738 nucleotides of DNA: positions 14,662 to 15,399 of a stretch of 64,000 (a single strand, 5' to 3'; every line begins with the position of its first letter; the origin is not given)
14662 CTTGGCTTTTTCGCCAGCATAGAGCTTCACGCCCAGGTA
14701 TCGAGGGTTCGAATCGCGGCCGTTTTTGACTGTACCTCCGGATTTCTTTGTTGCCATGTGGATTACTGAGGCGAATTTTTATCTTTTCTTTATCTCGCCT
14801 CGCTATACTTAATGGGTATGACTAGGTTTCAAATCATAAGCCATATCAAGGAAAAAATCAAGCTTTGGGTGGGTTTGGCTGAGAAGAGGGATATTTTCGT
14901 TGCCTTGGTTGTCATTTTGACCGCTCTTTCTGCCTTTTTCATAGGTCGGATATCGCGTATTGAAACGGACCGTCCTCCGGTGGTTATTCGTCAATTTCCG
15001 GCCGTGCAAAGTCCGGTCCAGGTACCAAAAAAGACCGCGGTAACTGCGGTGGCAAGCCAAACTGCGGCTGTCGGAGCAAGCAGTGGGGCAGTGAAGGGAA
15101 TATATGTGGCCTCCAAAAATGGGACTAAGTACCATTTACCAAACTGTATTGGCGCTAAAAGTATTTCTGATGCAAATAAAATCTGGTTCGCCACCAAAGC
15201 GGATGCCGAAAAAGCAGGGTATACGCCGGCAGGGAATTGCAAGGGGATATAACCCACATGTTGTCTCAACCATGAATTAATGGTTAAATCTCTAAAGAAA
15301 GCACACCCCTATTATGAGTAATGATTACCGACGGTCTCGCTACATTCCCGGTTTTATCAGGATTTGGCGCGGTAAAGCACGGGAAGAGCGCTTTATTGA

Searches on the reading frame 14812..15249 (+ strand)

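Call 17: search_protein_families(library=pfam, proteins=[window:14812-15249:+], max_evalue=0.01)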
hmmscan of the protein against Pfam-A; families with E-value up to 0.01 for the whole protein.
window:14812-15249:+ (146 aa): 1 family
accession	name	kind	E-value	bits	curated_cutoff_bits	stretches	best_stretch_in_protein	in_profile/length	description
PF02805.21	Ada_Zn_binding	-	0.0016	18.8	23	1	97-144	17-63/65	Metal binding domain of Ada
